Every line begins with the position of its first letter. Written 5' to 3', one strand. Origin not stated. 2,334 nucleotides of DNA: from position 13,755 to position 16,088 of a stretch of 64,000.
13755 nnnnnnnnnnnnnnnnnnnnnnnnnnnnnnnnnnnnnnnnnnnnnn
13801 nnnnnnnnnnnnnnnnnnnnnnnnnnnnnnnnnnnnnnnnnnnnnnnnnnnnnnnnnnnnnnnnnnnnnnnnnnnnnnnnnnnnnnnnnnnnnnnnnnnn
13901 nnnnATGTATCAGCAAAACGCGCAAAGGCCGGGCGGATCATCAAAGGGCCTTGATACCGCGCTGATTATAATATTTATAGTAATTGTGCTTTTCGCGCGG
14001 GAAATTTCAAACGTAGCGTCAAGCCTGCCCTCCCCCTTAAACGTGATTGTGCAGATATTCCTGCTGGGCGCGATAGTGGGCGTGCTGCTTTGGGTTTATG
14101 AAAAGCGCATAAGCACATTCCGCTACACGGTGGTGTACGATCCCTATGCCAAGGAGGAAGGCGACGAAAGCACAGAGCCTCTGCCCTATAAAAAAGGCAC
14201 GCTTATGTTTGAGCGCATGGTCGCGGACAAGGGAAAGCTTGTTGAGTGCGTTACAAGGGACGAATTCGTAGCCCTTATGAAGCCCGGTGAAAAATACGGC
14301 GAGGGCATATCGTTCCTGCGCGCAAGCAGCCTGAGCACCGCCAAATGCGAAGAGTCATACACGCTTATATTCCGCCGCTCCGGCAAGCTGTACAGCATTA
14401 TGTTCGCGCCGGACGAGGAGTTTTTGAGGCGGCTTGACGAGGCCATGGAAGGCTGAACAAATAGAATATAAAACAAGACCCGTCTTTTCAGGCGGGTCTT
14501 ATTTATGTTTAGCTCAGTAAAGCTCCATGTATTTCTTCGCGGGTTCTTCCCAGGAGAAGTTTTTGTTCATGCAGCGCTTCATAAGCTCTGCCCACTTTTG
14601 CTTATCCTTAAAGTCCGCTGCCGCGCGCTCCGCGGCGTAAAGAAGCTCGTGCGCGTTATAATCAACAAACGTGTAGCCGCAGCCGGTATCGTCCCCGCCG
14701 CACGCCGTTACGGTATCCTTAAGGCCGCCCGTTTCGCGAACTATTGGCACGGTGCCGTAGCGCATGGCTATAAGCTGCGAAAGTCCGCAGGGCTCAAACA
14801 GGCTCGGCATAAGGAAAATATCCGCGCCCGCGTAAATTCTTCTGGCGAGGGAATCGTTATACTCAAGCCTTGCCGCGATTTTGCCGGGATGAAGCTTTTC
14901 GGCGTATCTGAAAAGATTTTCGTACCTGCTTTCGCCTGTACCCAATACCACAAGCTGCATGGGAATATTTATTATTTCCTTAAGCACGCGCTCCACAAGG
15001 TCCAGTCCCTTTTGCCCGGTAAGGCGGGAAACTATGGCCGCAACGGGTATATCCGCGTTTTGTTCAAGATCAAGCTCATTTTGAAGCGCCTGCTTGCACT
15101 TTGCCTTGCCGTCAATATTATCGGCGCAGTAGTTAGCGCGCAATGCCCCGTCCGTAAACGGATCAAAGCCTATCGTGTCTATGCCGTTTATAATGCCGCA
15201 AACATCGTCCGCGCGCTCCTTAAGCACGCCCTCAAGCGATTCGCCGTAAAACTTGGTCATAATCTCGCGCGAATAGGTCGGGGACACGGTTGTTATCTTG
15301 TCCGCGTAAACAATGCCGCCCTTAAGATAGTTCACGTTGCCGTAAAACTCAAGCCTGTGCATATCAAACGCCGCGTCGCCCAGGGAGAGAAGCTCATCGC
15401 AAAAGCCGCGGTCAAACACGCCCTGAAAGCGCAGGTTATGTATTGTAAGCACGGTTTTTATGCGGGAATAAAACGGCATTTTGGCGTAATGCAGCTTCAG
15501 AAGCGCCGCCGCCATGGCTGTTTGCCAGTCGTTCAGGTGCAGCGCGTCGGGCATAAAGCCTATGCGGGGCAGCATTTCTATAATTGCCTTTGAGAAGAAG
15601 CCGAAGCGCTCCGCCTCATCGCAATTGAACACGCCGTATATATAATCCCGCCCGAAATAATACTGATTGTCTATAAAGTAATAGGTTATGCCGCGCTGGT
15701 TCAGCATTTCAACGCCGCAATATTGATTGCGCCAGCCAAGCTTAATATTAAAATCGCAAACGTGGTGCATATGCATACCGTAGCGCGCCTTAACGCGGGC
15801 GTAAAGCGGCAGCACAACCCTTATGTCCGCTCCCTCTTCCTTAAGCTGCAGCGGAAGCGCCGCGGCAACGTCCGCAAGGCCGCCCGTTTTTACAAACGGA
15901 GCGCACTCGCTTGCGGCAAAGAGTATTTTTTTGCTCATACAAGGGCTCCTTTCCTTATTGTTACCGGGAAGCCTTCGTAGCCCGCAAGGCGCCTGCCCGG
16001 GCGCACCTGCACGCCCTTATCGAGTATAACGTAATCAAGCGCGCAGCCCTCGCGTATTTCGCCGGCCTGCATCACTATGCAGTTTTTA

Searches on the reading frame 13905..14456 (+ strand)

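Call 9: search_protein_families(library=pfam, proteins=[window:13905-14456:+], max_evalue=0.1)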
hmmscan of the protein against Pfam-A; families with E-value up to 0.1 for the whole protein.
window:13905-14456:+ (183 aa): 1 family
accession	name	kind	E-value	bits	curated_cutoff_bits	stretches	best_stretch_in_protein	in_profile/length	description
PF01108.23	Tissue_fac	-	0.044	14.1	27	1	21-85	2-64/107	Tissue factor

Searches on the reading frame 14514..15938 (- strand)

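Call 9: search_protein_families(library=pfam, proteins=[window:14514-15938:-], max_evalue=0.1)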
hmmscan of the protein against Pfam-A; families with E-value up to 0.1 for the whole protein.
window:14514-15938:- (474 aa): 6 families
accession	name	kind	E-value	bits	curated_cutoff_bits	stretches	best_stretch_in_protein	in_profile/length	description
PF08323.17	Glyco_transf_5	-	2.1e-84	283.4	22.7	1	4-241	1-239/239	Starch synthase catalytic domain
PF00534.26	Glycos_transf_1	-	2.7e-14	53.5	26.4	1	295-451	13-167/172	Glycosyl transferases group 1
PF13692.12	Glyco_trans_1_4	-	1.2e-11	45.5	27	1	299-437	3-137/142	Glycosyl transferases group 1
PF20706.3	GT4-conflict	-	6.4e-05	22.5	26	1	303-468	203-383/385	Family 4 Glycosyltransferase in conflict systems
PF13439.12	Glyco_transf_4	-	0.0013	19.2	28.5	1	114-226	59-148/170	Glycosyltransferase Family 4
PF13579.12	Glyco_trans_4_4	-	0.0078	17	29.7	1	126-177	68-110/158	Glycosyl transferase 4-like domain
